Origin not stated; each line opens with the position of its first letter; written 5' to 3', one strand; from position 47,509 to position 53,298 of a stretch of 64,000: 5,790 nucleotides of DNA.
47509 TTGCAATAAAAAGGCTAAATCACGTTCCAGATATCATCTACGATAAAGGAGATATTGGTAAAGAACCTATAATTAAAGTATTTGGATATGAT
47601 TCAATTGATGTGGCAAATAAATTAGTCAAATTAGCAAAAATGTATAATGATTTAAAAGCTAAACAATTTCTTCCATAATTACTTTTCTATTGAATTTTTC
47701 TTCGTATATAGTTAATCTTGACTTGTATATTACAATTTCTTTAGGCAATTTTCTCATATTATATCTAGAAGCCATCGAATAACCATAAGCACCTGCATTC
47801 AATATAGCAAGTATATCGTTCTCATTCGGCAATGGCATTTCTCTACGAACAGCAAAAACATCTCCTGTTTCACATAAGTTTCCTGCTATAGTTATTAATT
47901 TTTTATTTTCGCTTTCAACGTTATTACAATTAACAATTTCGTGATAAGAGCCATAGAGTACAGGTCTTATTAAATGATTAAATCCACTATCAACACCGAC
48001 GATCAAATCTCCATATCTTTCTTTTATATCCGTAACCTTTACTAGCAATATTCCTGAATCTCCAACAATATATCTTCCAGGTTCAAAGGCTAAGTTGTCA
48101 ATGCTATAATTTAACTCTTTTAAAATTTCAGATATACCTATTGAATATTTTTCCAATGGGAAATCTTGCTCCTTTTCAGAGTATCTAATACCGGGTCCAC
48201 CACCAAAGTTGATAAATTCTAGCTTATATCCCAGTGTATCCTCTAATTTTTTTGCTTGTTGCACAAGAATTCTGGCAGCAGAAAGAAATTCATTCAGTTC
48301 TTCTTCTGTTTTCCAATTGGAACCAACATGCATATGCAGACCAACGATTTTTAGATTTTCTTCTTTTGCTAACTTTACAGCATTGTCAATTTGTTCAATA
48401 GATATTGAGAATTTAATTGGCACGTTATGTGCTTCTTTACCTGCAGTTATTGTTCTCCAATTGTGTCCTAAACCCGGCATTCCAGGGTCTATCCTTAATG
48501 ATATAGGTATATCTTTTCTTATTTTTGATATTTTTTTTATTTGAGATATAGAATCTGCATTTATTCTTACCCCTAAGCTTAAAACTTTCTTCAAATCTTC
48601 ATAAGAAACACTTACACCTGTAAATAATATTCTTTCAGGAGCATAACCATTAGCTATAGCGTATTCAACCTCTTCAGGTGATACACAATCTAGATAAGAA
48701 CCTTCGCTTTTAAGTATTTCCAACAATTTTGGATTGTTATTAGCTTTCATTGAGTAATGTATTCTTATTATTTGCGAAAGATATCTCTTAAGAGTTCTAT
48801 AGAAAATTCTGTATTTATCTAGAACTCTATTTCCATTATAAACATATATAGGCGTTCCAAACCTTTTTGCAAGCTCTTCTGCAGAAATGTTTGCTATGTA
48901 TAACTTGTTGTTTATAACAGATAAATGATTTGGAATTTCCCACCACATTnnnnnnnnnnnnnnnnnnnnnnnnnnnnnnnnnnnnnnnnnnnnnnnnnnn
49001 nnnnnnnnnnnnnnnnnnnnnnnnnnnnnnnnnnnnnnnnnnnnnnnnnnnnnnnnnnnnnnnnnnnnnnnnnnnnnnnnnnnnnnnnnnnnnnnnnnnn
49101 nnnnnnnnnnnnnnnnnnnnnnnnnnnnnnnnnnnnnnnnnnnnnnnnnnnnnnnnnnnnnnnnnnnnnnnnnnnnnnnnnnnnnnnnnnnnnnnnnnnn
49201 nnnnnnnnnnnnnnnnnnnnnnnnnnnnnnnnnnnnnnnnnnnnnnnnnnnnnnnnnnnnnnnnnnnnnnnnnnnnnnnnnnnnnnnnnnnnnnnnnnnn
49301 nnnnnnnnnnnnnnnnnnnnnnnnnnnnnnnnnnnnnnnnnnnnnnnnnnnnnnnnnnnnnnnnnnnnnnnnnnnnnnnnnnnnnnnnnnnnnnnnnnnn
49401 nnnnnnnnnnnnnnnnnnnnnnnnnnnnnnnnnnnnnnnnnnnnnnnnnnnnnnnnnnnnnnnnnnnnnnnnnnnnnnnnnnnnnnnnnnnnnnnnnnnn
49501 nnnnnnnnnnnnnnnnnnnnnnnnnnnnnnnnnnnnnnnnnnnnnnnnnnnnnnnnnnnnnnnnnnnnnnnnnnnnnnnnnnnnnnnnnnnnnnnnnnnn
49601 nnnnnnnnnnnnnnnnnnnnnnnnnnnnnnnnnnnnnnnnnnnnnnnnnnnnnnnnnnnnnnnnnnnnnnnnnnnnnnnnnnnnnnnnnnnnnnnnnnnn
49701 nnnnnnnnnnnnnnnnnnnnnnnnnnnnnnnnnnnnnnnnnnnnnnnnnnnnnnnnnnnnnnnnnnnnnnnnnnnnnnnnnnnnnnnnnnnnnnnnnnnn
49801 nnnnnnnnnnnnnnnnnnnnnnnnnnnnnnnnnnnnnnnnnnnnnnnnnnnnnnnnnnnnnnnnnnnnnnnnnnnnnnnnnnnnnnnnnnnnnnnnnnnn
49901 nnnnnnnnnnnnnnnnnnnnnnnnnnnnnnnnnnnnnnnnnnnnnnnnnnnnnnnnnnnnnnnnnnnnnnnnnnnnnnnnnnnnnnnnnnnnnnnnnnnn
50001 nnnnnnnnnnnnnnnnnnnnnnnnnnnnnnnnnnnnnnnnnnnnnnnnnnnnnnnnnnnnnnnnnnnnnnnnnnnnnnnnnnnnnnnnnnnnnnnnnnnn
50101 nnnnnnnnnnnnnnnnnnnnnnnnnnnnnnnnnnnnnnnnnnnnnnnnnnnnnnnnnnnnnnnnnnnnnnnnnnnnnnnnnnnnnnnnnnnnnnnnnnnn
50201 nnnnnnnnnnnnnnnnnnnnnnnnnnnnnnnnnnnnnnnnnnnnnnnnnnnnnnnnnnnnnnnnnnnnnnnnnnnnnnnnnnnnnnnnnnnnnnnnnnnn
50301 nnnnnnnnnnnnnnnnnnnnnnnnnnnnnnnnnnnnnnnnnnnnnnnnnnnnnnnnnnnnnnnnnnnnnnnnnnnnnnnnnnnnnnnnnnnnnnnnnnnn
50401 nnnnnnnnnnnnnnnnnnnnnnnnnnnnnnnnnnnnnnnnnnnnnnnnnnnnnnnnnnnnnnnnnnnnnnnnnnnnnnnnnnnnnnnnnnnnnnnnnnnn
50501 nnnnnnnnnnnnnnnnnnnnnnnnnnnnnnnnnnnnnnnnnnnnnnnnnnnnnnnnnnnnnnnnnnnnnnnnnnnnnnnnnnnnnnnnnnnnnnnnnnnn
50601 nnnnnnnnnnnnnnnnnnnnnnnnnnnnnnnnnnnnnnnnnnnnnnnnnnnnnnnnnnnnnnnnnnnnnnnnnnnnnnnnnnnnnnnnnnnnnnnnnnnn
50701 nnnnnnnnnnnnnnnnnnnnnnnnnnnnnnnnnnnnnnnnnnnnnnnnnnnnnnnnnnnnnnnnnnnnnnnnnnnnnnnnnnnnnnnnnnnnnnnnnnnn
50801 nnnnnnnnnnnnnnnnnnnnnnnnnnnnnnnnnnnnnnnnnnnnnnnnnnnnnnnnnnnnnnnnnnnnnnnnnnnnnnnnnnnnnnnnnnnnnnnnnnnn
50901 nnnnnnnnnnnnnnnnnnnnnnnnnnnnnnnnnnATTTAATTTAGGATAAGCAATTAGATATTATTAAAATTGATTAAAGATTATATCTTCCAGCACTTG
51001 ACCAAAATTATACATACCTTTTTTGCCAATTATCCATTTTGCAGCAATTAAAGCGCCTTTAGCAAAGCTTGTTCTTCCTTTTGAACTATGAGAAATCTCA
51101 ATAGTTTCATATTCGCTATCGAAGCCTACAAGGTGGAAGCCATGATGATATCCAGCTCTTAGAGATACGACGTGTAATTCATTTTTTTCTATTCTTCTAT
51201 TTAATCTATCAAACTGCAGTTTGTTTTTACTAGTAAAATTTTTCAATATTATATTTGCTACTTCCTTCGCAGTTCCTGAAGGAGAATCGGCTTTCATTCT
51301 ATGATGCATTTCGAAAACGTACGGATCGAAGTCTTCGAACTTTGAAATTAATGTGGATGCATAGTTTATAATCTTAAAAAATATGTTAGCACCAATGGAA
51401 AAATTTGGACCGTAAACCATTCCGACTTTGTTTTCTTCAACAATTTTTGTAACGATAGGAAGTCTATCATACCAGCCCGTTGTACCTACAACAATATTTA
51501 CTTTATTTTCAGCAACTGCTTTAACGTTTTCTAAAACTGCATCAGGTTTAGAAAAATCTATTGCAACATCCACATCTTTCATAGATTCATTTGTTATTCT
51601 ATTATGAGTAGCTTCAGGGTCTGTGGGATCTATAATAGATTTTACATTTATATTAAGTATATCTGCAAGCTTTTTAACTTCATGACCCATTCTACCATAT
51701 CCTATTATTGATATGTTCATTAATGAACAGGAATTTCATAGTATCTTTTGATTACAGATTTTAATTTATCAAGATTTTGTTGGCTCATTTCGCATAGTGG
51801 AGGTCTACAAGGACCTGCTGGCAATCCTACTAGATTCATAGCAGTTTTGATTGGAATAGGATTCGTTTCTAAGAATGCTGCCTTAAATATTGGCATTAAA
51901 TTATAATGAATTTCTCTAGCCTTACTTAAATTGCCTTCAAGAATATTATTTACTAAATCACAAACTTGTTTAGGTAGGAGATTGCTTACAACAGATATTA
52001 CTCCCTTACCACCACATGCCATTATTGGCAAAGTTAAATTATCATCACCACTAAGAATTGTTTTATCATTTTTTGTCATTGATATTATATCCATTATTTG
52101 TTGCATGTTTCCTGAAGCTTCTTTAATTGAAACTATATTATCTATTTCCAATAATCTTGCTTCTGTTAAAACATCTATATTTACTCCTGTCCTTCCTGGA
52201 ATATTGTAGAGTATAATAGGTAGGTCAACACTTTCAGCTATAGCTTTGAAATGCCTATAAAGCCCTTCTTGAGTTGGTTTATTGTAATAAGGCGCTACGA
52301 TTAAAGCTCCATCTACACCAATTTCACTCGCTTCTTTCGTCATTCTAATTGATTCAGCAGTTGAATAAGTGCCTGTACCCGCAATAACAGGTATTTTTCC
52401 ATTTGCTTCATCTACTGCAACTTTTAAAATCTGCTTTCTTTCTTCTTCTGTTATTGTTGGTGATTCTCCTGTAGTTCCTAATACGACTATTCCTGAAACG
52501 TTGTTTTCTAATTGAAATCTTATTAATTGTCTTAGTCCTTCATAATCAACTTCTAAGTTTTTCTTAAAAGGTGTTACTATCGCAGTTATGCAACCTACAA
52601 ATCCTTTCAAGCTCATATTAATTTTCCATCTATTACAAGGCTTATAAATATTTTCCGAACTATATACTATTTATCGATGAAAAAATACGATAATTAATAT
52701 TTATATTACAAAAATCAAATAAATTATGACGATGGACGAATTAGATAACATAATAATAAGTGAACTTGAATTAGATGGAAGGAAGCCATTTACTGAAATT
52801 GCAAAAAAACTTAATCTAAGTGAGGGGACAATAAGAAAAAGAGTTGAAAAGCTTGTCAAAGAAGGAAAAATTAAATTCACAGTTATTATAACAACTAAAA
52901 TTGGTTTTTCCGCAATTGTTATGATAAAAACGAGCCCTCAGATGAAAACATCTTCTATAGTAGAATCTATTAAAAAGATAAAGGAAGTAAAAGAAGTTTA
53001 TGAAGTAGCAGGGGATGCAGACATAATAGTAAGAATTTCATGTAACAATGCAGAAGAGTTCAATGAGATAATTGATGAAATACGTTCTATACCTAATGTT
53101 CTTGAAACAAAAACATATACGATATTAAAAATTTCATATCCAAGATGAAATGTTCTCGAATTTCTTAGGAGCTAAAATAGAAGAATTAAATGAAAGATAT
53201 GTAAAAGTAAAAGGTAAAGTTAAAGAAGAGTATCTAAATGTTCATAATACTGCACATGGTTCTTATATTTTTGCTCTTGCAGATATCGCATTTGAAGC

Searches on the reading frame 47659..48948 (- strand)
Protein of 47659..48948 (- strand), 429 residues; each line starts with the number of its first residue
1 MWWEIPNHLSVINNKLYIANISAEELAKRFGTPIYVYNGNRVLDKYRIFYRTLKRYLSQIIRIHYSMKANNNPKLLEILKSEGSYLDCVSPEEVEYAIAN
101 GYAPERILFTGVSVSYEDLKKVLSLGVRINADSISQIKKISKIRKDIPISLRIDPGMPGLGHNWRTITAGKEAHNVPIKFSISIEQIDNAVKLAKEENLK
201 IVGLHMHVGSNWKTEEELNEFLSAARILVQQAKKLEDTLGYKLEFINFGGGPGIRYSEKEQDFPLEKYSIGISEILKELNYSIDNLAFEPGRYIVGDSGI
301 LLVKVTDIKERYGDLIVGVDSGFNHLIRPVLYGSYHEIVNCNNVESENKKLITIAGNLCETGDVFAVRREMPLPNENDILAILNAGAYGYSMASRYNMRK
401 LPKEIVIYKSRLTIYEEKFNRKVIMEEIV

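Call 3: search_protein_families(library=pfam, proteins=[window:47659-48948:-], max_evalue=0.01)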
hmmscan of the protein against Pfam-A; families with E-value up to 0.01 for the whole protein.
window:47659-48948:- (429 aa): 2 families
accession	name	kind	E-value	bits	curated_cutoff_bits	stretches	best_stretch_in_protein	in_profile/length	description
PF02784.22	Orn_Arg_deC_N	-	1.2e-46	159.5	23.4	1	55-296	13-247/247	Pyridoxal-dependent decarboxylase, pyridoxal binding domain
PF00278.28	Orn_DAP_Arg_deC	-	2.5e-20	73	23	1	124-386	5-95/95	Pyridoxal-dependent decarboxylase, C-terminal sheet domain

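Call 4: search_protein_families(library=ncbifam, proteins=[window:47659-48948:-], max_evalue=0.01)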
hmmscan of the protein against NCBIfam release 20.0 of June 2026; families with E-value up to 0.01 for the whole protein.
window:47659-48948:- (429 aa): 8 families
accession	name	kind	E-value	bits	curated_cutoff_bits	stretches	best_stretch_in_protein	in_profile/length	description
TIGR01048.1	lysA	equivalog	7.4e-103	344.3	297.9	1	13-414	6-402/417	diaminopimelate decarboxylase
NF006515.0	PRK08961.1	equivalog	2.8e-84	283.7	802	1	29-407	500-859/861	bifunctional aspartate kinase/diaminopimelate decarboxylase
TIGR03099.1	dCO2ase_PEP1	hypoth_equivalog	7.9e-53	179.9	478.45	1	10-393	2-383/398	pyridoxal-dependent decarboxylase, exosortase A system-associated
NF052544.1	OrLyDeCDokD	equivalog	4.2e-45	154.2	700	1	9-409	19-439/461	ornithine/lysine decarboxylase DokD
NF041039.1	FslC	exception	5.9e-24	84.6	500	1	18-409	14-405/418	rhizoferrin biosystnesis N-citrylornithine decarboxylase FslC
TIGR01273.1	speA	equivalog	7.1e-08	31.4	624.1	1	178-311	213-354/624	arginine decarboxylase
NF003763.0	PRK05354.1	equivalog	1.2e-07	30.7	369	1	169-311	217-362/636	biosynthetic arginine decarboxylase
NF000791.0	PRK00053.2-2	equivalog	0.0043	16.3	218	0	182-218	121-157/340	alanine racemase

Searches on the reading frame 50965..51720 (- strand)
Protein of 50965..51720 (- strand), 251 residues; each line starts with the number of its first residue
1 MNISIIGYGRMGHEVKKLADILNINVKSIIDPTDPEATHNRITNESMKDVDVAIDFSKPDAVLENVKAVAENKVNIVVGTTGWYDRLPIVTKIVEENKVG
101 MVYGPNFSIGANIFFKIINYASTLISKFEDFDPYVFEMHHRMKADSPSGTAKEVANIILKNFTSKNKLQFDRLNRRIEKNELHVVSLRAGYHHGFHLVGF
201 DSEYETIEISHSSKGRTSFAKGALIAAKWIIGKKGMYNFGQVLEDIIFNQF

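Call 3: search_protein_families(library=pfam, proteins=[window:50965-51720:-], max_evalue=0.01)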
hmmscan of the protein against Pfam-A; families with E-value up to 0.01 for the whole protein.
window:50965-51720:- (251 aa): 2 families
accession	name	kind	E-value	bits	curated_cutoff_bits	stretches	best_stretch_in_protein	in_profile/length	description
PF05173.19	DapB_C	-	6.6e-31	107.3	27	1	110-243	1-121/121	Dihydrodipicolinate reductase, C-terminus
PF01113.26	DapB_N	-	2e-16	60.6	25.6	1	1-107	1-124/124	Dihydrodipicolinate reductase, N-terminus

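Call 4: search_protein_families(library=ncbifam, proteins=[window:50965-51720:-], max_evalue=0.01)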
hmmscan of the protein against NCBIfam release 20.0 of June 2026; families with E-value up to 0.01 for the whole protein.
window:50965-51720:- (251 aa): 3 families
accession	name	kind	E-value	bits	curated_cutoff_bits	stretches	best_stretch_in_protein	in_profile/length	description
TIGR00036.1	dapB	equivalog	1e-45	156.4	122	1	10-243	40-269/270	4-hydroxy-tetrahydrodipicolinate reductase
TIGR02130.1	dapB_plant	equivalog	8.7e-17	61.1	294.55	1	30-233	52-253/275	dihydrodipicolinate reductase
TIGR04380.1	myo_inos_iolG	equivalog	0.00085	18.3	355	1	1-63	2-69/330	inositol 2-dehydrogenase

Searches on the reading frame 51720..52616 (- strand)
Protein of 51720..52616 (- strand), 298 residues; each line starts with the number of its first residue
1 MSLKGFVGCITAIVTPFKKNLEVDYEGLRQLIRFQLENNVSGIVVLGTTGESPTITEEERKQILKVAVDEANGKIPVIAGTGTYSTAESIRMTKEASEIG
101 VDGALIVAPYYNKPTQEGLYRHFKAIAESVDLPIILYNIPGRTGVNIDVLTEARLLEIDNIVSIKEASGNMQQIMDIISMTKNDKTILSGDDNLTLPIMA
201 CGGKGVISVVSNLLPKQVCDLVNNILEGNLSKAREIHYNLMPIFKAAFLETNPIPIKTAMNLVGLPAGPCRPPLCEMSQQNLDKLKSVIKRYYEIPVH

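Call 3: search_protein_families(library=pfam, proteins=[window:51720-52616:-], max_evalue=0.01)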
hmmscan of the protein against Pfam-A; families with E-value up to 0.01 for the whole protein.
window:51720-52616:- (298 aa): 2 families
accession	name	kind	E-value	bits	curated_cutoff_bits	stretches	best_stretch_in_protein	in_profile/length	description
PF00701.28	DHDPS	-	2.4e-103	345.3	22.1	1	6-290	2-287/289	Dihydrodipicolinate synthetase family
PF04481.18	DUF561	-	0.0076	15.9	21.6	0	124-189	54-117/243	Protein of unknown function (DUF561)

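Call 4: search_protein_families(library=ncbifam, proteins=[window:51720-52616:-], max_evalue=0.01)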
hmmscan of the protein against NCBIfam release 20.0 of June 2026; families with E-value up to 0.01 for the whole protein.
window:51720-52616:- (298 aa): 7 families
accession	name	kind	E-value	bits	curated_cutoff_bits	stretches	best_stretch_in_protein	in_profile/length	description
TIGR00674.1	dapA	equivalog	6.8e-115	382.8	206.15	1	9-291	2-285/286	4-hydroxy-tetrahydrodipicolinate synthase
TIGR02313.1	HpaI-NOT-DapA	exception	9.5e-87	290.5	396.7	1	7-296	2-293/294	2,4-dihydroxyhept-2-ene-1,7-dioic acid aldolase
NF003164.0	PRK04147.1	equivalog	4.2e-53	180.5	281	1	7-293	5-291/294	N-acetylneuraminate lyase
TIGR00683.1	nanA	equivalog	2.3e-44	151.9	382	1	8-290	3-286/293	N-acetylneuraminate lyase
NF002958.0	PRK03620.1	subfamily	2.8e-44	151.2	278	1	13-293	18-300/307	5-dehydro-4-deoxyglucarate dehydratase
TIGR03249.1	KdgD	equivalog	1.2e-43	149.4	373.95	1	8-291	11-297/299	5-dehydro-4-deoxyglucarate dehydratase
NF040954.1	Arch_KDGaldase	equivalog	1.5e-34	119.7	390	1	9-291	3-280/288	bifunctional 2-dehydro-3-deoxy-phosphogluconate/2-dehydro-3-deoxy-6-phosphogalactonate aldolase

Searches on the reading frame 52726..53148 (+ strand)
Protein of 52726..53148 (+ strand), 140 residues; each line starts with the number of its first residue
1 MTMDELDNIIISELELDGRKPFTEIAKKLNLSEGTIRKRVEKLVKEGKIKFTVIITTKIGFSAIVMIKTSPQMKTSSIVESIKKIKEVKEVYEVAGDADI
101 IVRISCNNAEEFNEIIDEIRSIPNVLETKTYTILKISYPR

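Call 62: search_protein_families(library=pfam, proteins=[window:52726-53148:+], max_evalue=0.001)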
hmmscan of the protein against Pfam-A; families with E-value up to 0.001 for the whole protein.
window:52726-53148:+ (140 aa): 9 families
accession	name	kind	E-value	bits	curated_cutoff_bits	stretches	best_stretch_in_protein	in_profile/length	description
PF01037.27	AsnC_trans_reg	-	6.3e-18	64.9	25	1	65-135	1-72/73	Lrp/AsnC ligand binding domain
PF13404.12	HTH_AsnC-type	-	6.1e-13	48.8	27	1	3-43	1-41/42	AsnC-type helix-turn-helix domain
PF13412.12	HTH_24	-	3.9e-12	46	21.9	1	3-50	1-48/48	Winged helix-turn-helix DNA-binding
PF03927.19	NapD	-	1e-05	25.9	28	1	67-128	8-67/76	NapD protein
PF22482.2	AsnC_trans_reg_3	-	2.7e-05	24.6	24.4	1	77-136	26-85/95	PF0864 C-terminal dimeric alpha+beta barrel domain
PF22451.2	NirdL-like_HTH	-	5.3e-05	23.2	27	1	20-49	17-46/47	Siroheme decarboxylase NirDL-like HTH domain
PF08279.18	HTH_11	-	0.00014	22.1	25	1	22-51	18-44/55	HTH domain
PF01047.28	MarR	-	0.00048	20.4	24.6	0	18-50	16-48/59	MarR family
PF14493.12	HTH_40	-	0.00065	20.4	27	0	21-85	14-72/89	Helix-turn-helix domain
